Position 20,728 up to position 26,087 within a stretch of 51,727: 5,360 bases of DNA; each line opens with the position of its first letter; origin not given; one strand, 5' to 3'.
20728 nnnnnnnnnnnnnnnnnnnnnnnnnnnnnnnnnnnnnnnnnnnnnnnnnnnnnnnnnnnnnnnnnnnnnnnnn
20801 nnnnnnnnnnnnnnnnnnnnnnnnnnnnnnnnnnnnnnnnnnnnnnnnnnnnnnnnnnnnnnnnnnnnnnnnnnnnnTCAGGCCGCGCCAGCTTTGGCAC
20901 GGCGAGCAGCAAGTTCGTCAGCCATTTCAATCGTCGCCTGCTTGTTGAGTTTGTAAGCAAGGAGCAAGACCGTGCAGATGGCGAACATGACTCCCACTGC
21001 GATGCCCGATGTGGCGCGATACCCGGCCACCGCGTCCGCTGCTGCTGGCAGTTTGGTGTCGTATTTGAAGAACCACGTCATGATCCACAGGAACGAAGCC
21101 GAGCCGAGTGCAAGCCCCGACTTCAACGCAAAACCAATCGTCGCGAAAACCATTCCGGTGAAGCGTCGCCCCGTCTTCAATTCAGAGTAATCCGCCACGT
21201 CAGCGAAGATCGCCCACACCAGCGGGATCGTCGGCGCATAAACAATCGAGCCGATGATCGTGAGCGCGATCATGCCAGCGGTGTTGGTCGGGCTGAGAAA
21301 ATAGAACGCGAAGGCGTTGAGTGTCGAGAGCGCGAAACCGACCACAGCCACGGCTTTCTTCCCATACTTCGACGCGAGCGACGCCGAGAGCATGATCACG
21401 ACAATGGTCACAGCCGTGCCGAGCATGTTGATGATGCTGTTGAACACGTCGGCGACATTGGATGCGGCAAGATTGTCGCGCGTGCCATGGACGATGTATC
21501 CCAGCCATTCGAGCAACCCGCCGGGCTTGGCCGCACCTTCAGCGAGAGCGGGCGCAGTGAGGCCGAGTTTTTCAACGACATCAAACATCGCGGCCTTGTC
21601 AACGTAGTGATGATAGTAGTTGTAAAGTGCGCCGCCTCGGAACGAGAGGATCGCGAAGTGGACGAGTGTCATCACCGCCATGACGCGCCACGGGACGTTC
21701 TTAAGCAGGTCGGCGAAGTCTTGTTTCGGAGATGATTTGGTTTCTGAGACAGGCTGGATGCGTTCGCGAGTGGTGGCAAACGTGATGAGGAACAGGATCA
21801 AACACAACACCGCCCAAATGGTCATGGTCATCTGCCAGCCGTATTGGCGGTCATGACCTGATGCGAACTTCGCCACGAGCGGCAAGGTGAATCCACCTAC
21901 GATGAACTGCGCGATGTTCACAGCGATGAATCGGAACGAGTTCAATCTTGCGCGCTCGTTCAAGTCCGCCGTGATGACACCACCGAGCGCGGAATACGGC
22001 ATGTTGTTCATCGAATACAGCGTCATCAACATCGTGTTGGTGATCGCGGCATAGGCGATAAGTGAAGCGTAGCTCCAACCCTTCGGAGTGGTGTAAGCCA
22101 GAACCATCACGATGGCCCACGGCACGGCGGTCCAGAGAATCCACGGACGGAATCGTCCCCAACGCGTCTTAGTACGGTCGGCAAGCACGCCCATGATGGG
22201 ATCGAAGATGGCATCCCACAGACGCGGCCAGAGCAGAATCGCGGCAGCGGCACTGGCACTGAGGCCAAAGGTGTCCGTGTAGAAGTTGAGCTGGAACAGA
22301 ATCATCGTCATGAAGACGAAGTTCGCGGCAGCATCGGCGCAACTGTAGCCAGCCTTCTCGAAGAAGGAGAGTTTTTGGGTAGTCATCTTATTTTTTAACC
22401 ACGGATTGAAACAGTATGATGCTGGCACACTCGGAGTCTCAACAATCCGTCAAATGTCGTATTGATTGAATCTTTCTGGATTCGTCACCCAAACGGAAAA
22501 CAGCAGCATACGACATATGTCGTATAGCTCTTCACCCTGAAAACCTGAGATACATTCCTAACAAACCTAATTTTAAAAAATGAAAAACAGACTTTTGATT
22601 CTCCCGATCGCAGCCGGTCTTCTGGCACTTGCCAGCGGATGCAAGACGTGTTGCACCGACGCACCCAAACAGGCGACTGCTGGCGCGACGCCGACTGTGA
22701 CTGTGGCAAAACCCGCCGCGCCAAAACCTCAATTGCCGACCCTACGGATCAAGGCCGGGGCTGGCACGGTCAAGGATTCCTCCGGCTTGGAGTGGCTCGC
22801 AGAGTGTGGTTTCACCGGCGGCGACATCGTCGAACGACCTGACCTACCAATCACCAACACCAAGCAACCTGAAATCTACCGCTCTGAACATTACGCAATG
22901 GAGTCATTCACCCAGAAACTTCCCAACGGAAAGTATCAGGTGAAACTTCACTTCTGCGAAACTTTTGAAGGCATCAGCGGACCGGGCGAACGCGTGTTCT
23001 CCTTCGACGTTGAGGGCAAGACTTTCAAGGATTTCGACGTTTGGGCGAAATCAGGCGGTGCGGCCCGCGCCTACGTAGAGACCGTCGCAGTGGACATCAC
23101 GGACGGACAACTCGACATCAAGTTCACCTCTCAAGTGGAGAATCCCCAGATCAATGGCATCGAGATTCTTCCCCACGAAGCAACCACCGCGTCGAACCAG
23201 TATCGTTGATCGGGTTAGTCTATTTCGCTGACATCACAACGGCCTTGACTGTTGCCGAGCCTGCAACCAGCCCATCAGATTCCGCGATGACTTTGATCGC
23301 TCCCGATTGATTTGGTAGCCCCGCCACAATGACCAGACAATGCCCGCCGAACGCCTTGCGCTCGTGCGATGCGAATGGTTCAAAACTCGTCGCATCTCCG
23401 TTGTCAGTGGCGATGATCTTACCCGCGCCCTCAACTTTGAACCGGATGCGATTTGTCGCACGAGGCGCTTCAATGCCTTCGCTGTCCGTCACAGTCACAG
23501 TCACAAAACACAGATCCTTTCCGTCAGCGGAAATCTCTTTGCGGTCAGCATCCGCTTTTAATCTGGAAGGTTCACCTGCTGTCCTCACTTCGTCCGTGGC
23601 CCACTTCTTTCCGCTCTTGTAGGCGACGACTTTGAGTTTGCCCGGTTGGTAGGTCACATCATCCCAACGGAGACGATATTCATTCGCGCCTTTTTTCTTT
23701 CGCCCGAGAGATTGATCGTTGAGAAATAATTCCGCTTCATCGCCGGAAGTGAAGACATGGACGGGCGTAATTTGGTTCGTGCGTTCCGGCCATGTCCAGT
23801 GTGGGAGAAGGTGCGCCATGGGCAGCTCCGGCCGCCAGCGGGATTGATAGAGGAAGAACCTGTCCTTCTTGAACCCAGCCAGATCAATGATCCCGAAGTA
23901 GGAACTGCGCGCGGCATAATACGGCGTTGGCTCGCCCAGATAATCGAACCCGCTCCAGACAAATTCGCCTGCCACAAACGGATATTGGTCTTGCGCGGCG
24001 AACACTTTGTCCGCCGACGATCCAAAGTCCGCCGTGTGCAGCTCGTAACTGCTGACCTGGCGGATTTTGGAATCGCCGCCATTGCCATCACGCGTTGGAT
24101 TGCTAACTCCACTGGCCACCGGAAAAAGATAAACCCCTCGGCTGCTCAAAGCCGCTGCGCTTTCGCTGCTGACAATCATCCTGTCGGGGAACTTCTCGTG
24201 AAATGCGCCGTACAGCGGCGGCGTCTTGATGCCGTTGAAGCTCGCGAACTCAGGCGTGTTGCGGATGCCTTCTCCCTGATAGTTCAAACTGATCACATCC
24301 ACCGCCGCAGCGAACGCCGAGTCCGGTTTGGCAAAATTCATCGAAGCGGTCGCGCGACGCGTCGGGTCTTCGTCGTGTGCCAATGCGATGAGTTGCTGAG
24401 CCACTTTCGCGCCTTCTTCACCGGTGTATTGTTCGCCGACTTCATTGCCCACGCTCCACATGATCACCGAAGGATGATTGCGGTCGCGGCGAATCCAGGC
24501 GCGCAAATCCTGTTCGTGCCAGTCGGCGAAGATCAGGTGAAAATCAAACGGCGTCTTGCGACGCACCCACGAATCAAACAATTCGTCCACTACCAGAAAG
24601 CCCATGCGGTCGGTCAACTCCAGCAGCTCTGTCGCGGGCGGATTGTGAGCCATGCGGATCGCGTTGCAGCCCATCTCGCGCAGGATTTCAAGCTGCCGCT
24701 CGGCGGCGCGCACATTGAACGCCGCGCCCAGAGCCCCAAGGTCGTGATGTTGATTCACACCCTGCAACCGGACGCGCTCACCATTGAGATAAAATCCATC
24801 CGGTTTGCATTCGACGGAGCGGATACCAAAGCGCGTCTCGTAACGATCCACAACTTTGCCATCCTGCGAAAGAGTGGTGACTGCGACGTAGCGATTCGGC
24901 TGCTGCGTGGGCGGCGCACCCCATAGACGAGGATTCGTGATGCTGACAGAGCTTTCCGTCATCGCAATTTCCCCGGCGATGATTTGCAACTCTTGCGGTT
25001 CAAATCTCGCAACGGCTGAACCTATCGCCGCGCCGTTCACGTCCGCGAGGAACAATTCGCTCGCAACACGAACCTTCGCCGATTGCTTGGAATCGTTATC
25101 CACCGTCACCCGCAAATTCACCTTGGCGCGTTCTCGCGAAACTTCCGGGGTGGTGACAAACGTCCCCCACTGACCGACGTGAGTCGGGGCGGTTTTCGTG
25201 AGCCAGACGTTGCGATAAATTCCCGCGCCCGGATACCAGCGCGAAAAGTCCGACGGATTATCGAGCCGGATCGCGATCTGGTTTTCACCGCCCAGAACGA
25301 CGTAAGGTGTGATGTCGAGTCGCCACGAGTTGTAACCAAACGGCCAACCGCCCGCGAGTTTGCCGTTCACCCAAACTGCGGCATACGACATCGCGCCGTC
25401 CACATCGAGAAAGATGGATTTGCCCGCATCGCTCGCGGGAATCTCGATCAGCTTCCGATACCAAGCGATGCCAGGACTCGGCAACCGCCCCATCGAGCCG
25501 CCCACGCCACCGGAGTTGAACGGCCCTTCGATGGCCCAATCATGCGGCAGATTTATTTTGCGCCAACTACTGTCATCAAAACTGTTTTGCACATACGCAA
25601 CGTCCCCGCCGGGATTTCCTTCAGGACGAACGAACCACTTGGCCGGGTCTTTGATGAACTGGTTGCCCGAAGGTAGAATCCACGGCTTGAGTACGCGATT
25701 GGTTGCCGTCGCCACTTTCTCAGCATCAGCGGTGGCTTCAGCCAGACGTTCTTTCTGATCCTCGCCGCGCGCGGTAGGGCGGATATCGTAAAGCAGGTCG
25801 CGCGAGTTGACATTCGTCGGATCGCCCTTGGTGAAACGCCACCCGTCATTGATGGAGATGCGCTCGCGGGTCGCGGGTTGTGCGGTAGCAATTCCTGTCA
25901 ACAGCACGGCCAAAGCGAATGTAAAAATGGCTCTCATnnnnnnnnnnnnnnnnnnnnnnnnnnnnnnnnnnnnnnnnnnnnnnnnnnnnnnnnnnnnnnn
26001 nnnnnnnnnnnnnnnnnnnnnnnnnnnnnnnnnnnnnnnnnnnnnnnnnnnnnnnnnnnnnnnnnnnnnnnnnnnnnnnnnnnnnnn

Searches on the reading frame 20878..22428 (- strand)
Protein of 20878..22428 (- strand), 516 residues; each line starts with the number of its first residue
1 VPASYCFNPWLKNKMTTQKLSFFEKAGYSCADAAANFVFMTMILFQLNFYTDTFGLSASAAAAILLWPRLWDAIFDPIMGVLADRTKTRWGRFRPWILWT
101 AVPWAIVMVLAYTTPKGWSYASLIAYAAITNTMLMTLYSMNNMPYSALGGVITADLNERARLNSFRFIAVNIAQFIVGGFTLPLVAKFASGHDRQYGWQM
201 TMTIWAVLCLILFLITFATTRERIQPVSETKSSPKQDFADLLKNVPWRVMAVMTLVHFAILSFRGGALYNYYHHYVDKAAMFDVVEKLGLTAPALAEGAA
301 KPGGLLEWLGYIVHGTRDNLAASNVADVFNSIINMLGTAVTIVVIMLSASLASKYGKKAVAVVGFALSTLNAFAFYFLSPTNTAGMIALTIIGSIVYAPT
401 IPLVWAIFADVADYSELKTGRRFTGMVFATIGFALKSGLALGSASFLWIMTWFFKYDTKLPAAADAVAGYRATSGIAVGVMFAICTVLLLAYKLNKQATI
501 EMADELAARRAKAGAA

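Call 20: search_protein_families(library=pfam, proteins=[window:20878-22428:-], max_evalue=0.001)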
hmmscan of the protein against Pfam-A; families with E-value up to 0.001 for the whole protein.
window:20878-22428:- (516 aa): 2 families
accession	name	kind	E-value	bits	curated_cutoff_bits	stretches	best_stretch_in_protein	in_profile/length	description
PF13347.12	MFS_2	-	2e-72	244.5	27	2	27-289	1-268/427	MFS/sugar transport protein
PF07690.21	MFS_1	-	1.2e-09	38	33.4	1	37-442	9-346/347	Major Facilitator Superfamily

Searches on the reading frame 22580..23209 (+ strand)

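Call 21: search_protein_families(library=pfam, proteins=[window:22580-23209:+], max_evalue=0.001)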
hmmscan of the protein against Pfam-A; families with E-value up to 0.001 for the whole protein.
window:22580-23209:+ (209 aa): 2 families
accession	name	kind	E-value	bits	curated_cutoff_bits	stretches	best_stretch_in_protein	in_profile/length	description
PF11721.14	Malectin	-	1.3e-24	87.5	23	1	55-194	3-163/163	Malectin domain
PF12819.13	Malectin_like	-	0.00049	19.9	24.5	1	111-196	239-328/331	Malectin-like domain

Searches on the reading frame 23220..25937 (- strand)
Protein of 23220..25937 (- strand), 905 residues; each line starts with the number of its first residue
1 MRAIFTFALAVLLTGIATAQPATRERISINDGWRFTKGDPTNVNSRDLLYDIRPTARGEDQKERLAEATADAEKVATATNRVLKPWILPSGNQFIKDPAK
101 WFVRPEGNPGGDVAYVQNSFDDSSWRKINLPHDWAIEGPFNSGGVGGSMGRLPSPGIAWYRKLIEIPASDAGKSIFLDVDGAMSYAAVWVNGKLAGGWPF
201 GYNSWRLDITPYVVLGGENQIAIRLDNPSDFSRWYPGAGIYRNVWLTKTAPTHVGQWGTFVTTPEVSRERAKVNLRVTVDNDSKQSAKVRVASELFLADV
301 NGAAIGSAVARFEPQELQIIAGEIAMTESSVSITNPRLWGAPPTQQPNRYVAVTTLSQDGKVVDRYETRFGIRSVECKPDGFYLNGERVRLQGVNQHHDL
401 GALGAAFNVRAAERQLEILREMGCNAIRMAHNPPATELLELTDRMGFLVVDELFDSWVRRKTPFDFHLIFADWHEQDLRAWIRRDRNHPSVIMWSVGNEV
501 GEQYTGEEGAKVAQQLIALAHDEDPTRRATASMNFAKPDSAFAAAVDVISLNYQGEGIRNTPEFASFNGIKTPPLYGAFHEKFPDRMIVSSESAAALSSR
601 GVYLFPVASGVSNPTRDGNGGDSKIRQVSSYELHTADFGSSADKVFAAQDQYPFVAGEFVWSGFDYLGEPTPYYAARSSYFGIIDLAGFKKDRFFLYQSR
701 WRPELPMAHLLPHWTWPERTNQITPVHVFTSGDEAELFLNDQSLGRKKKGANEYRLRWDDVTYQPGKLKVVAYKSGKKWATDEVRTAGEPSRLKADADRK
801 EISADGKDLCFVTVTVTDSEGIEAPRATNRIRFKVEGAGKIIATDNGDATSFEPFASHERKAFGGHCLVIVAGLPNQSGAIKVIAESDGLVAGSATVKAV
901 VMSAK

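Call 21: search_protein_families(library=pfam, proteins=[window:23220-25937:-], max_evalue=0.001)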
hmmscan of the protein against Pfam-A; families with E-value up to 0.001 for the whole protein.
window:23220-25937:- (905 aa): 7 families
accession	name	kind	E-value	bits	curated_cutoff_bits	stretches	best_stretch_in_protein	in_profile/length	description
PF18565.7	Glyco_hydro2_C5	-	6.4e-32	109.9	32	1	793-894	1-101/103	Glycoside hydrolase family 2 C-terminal domain 5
PF02836.23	Glyco_hydro_2_C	-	3e-27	96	21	1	376-553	2-176/302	Glycosyl hydrolases family 2, TIM barrel domain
PF16355.11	DUF4982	-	1.8e-24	85.8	23.9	1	722-780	2-61/61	Domain of unknown function (DUF4982)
PF00703.27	Glyco_hydro_2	-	7.3e-17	62.6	23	1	260-373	6-109/109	Glycosyl hydrolases family 2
PF02837.24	Glyco_hydro_2_N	-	1e-16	61.8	28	1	125-248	23-167/169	Glycosyl hydrolases family 2, sugar binding domain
PF22666.2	Glyco_hydro_2_N2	-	2e-06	28.4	27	1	159-230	51-122/167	Glycosyl hydrolase 2 galactose-binding domain-like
PF21467.3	BetaGal_gal-bd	-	1.7e-05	25.3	27.3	0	158-198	2-41/62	Beta-galactosidase, galactose-binding domain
